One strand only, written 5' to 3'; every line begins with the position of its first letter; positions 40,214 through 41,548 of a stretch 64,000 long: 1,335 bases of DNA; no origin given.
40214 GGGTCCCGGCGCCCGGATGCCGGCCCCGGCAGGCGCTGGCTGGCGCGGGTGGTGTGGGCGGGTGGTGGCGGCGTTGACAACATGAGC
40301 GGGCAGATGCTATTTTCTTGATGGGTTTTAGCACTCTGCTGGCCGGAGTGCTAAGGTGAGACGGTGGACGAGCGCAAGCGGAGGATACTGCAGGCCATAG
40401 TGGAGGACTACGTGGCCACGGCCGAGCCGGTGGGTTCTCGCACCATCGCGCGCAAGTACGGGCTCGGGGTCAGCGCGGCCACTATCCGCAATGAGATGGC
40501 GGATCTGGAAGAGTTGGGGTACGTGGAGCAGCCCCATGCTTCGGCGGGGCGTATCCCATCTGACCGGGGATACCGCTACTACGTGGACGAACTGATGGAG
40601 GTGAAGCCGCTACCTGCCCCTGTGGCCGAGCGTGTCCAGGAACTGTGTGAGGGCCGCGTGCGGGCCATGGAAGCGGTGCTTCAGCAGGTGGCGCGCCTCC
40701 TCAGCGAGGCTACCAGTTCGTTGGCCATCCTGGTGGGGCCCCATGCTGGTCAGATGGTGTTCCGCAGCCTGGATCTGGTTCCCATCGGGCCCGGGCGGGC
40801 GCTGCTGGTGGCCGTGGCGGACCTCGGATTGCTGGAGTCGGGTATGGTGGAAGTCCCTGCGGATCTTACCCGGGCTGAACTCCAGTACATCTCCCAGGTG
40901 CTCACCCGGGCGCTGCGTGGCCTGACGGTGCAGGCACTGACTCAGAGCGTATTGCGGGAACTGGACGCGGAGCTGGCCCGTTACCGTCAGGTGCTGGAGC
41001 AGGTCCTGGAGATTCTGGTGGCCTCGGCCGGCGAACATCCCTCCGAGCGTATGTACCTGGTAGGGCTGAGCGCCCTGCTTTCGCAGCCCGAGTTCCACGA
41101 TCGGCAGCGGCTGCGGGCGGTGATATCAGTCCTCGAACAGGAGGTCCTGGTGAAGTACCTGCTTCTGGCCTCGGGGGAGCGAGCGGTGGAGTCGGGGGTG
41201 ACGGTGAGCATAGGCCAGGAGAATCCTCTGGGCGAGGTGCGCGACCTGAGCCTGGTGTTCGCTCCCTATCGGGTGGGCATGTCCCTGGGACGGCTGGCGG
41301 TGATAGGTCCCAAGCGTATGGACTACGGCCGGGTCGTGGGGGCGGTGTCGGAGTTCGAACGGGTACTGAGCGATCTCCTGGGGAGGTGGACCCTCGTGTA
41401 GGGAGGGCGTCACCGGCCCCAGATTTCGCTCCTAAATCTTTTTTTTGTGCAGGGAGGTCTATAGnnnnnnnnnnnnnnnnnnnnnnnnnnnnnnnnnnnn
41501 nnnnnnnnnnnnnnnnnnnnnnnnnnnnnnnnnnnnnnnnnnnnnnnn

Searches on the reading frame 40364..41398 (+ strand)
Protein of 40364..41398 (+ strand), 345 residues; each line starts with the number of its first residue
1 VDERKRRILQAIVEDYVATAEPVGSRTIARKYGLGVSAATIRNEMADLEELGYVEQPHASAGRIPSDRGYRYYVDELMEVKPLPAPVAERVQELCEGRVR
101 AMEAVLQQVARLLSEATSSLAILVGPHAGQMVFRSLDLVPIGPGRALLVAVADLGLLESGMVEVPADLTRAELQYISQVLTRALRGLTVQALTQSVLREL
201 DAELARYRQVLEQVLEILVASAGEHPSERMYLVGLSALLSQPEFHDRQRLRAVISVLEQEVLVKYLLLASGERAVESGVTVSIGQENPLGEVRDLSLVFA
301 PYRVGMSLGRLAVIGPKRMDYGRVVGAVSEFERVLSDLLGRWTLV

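Call 3: search_protein_families(library=pfam, proteins=[window:40364-41398:+], max_evalue=1)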
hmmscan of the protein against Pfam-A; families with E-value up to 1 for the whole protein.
window:40364-41398:+ (345 aa): 9 families
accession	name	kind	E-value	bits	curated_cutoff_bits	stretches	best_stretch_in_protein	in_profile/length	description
PF01628.27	HrcA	-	6.8e-56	190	22.2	1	103-325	1-215/215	HrcA protein C terminal domain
PF03444.21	HrcA_DNA-bdg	-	0.00013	22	21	1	5-70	6-70/79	Winged helix-turn-helix transcription repressor, HrcA DNA-binding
PF08279.18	HTH_11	-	0.0064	16.8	25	1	23-53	16-44/55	HTH domain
PF09339.16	HTH_IclR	-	0.017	15.3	22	1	22-56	18-50/52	IclR helix-turn-helix domain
PF01726.22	LexA_DNA_bind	-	0.023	14.9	23.7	1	3-56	6-58/65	LexA DNA binding domain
PF08220.18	HTH_DeoR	-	0.03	14.5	21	1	34-61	24-51/57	DeoR-like helix-turn-helix domain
PF13412.12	HTH_24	-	0.033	14.2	21.9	0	1-15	1-15/48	Winged helix-turn-helix DNA-binding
PF12802.13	MarR_2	-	0.053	14.1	27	1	28-63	26-60/61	MarR family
PF21715.3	CggR_N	-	0.096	12.8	30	1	16-55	11-48/71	CggR N-terminal DNA binding domain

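Call 4: search_protein_families(library=ncbifam, proteins=[window:40364-41398:+], max_evalue=1)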
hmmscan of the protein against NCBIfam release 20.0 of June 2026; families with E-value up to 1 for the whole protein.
window:40364-41398:+ (345 aa): 7 families
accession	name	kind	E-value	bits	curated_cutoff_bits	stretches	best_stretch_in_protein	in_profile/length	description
TIGR00331.1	hrcA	equivalog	2.8e-93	313.1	197.2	1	2-338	1-337/338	heat-inducible transcriptional repressor HrcA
NF003033.0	PRK03911.1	equivalog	7.5e-15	55.3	248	1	3-80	5-82/264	HrcA family transcriptional regulator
NF041397.1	TranRegGlpR_Halo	equivalog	0.00011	21.9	300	1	3-127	5-125/253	HTH-type transcriptional regulator GlpR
NF050184.1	VpaChn25_0724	subfamily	0.0029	17.7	65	1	4-56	3-55/88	VpaChn25_0724 family phage protein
TIGR01884.1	cas_HTH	subfamily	0.016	14.6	60.2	1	26-57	160-189/202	CRISPR-associated CARF protein Csa3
TIGR00498.1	lexA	equivalog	0.055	13.1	110.95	1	3-58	6-60/203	transcriptional repressor LexA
NF006811.0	PRK09333.1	equivalog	0.15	11.6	156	1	36-71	93-126/150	30S ribosomal protein S19e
